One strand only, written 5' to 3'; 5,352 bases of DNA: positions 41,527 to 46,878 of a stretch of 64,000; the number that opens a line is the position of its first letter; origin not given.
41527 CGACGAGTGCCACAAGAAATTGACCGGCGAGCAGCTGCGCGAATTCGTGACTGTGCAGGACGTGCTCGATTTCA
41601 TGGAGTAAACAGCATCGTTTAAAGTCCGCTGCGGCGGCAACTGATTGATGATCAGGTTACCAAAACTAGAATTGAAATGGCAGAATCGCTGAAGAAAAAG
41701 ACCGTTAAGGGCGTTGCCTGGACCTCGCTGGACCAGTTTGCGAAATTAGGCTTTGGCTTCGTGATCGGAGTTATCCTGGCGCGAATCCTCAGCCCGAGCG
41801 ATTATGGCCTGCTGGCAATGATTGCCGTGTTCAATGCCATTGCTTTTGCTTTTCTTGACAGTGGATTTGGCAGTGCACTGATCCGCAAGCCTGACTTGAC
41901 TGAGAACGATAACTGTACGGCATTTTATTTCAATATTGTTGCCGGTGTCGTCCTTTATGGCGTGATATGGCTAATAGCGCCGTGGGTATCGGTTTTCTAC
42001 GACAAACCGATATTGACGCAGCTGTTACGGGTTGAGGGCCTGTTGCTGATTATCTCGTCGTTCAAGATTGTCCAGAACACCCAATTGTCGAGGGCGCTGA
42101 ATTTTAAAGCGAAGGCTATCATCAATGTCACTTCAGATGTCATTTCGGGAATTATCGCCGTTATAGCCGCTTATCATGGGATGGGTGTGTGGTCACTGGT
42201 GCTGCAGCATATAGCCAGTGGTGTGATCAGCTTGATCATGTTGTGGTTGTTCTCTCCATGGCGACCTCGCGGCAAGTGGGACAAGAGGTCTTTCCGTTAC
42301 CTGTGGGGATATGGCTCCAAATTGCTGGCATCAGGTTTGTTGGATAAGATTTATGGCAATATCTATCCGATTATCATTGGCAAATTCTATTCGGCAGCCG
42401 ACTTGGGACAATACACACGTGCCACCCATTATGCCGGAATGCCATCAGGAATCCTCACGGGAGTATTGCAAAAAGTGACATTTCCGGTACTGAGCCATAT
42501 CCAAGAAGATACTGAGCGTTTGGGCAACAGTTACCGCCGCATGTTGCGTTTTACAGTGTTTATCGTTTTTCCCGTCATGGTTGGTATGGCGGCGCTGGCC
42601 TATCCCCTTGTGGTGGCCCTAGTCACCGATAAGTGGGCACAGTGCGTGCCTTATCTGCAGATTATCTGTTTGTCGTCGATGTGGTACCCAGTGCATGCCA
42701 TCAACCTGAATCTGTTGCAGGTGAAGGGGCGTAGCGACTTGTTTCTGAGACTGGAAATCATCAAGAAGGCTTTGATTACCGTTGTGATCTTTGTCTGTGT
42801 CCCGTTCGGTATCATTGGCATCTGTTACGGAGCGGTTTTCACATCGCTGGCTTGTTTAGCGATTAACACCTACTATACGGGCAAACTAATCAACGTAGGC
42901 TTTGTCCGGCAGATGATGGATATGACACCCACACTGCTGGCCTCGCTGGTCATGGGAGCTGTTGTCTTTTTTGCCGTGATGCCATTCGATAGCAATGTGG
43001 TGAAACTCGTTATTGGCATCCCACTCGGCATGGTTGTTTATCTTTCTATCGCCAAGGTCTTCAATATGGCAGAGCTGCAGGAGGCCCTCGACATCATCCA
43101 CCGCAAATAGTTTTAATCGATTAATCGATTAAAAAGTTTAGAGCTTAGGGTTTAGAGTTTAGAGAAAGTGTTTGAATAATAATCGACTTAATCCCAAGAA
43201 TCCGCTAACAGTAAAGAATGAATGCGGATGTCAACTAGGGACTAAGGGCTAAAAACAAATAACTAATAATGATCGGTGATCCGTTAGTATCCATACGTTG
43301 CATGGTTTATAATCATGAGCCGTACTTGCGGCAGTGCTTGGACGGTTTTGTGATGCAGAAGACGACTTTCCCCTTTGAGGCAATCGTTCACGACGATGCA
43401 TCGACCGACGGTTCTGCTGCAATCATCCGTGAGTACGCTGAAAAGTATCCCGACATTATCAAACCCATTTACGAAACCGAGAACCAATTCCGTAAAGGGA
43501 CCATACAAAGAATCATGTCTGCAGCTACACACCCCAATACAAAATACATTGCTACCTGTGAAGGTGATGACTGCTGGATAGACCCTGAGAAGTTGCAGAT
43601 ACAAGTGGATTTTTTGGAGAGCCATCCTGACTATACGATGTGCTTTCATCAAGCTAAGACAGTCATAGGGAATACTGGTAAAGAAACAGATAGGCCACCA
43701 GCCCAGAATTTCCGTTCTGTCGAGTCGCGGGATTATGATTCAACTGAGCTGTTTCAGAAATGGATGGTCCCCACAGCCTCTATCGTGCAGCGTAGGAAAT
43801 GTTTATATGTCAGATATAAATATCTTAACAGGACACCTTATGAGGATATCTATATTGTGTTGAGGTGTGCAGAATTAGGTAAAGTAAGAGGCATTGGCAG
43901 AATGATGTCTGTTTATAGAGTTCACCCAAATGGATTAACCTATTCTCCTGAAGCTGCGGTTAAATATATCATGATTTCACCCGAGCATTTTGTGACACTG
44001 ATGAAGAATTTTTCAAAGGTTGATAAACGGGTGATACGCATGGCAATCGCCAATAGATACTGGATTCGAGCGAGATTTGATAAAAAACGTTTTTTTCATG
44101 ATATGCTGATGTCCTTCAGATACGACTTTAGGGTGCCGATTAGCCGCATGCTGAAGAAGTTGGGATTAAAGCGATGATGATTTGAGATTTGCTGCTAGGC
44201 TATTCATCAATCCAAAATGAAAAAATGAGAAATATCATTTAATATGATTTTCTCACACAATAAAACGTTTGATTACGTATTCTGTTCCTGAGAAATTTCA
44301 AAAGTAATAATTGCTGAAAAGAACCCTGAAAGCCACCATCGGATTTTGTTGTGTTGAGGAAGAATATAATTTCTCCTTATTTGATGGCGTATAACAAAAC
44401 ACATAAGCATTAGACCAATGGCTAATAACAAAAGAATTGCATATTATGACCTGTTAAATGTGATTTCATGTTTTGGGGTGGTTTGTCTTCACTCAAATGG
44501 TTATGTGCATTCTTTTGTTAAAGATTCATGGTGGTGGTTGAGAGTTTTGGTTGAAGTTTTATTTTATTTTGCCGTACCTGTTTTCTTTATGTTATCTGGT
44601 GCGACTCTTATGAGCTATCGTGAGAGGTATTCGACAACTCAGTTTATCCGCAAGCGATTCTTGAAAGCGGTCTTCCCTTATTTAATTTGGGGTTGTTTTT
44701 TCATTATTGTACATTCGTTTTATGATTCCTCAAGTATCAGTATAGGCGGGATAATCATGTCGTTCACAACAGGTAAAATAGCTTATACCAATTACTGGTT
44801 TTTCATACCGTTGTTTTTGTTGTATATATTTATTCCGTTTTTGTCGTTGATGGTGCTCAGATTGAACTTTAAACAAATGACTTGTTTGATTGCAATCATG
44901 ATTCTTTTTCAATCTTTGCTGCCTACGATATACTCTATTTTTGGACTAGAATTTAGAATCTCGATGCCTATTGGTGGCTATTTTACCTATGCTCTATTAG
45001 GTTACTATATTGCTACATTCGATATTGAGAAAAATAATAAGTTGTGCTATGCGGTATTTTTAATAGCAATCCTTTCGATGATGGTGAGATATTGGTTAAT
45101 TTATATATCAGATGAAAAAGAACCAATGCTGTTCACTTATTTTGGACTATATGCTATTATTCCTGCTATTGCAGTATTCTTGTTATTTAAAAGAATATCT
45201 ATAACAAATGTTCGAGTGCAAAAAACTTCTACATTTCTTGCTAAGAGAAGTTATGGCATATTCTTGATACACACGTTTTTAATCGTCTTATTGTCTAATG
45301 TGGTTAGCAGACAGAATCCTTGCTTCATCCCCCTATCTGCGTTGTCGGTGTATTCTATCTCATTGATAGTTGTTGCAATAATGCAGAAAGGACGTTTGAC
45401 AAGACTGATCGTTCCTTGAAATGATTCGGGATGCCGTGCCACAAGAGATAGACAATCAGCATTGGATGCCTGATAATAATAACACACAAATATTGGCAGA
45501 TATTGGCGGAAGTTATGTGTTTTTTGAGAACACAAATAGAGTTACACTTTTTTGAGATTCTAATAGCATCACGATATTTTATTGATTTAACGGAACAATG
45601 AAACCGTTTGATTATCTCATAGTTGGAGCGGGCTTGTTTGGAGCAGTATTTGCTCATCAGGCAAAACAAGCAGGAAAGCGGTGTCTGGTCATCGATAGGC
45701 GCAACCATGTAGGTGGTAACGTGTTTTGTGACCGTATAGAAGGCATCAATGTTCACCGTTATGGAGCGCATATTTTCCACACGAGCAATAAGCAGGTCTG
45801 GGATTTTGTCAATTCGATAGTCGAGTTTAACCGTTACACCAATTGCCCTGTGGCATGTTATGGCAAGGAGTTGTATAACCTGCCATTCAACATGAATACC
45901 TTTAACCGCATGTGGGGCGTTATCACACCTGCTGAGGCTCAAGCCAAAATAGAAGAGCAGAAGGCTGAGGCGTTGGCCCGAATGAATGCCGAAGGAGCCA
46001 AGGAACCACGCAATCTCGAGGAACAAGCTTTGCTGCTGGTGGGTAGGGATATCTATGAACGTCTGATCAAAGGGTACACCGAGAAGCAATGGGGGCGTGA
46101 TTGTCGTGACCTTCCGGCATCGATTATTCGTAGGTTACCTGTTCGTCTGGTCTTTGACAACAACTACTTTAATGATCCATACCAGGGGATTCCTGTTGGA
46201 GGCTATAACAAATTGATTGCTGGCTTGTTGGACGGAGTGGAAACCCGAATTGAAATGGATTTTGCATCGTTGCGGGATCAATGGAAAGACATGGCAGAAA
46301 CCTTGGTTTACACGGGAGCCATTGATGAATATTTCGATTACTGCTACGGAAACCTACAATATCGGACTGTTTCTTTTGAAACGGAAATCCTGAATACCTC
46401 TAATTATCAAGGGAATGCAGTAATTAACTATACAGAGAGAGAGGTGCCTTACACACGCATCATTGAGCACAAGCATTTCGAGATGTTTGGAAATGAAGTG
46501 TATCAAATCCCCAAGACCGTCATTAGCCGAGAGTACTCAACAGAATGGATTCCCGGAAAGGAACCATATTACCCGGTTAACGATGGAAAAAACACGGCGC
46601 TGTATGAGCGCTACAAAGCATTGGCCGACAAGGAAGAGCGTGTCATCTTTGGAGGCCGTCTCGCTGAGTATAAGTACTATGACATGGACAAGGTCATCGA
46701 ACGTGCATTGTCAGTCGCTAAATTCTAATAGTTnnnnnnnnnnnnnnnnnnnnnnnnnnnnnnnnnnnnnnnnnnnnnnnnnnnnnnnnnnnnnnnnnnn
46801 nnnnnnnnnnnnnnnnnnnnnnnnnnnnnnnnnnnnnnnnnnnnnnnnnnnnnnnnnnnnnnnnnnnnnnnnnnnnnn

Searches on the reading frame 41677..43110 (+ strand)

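Call 5: search_protein_families(library=pfam, proteins=[window:41677-43110:+], max_evalue=0.001)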
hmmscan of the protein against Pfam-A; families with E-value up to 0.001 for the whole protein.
window:41677-43110:+ (477 aa): 2 families
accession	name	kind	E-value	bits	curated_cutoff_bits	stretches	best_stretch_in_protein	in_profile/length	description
PF13440.11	Polysacc_synt_3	-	4.6e-96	321.9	23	1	33-325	1-293/293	Polysaccharide biosynthesis protein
PF01943.22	Polysacc_synt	-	2.5e-38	132.5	28.2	1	10-276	2-274/274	Polysaccharide biosynthesis protein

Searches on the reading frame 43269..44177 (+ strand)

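Call 5: search_protein_families(library=pfam, proteins=[window:43269-44177:+], max_evalue=0.001)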
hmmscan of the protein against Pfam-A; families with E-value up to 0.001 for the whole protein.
window:43269-44177:+ (302 aa): 2 families
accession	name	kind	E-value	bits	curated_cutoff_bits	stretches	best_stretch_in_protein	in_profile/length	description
PF00535.33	Glycos_transf_2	-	4.7e-19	69.4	23.3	1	13-139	6-126/168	Glycosyl transferase family 2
PF13641.12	Glyco_tranf_2_3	-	3.9e-05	24.2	27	1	14-124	10-118/230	Glycosyltransferase like family 2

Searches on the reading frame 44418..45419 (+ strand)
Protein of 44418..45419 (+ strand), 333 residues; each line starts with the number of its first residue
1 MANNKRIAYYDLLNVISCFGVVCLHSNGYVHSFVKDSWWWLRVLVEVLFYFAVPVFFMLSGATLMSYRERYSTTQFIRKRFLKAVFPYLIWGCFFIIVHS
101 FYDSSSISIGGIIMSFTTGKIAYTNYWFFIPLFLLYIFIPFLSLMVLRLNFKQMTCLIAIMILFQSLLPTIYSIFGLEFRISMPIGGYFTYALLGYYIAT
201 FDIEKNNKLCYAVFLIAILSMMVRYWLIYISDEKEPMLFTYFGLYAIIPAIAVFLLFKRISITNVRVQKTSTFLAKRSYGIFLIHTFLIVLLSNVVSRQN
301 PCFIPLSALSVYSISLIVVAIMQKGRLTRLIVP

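Call 5: search_protein_families(library=pfam, proteins=[window:44418-45419:+], max_evalue=0.001)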
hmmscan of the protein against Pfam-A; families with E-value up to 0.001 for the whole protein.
window:44418-45419:+ (333 aa): 1 family
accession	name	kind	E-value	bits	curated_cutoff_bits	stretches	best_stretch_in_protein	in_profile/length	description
PF01757.29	Acyl_transf_3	-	3e-33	115.7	31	1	8-318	2-324/326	Acyltransferase domain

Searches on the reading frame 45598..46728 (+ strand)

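Call 5: search_protein_families(library=pfam, proteins=[window:45598-46728:+], max_evalue=0.001)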
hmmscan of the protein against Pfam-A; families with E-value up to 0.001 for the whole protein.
window:45598-46728:+ (376 aa): 5 families
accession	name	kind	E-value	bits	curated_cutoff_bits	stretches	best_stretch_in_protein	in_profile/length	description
PF03275.19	GLF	-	2.2e-79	266.3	26.3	1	156-360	2-203/203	UDP-galactopyranose mutase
PF13450.12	NAD_binding_8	-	3.9e-21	75.5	21.9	1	8-72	1-66/68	NAD(P)-binding Rossmann-like domain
PF01593.30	Amino_oxidase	-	0.00014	21.7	19.8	1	20-85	8-71/443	Flavin containing amine oxidoreductase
PF12831.13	FAD_oxidored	-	0.00015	21.6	27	1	5-42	1-38/416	FAD dependent oxidoreductase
PF01266.30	DAO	-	0.00031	20.8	27.9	1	5-40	1-37/353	FAD dependent oxidoreductase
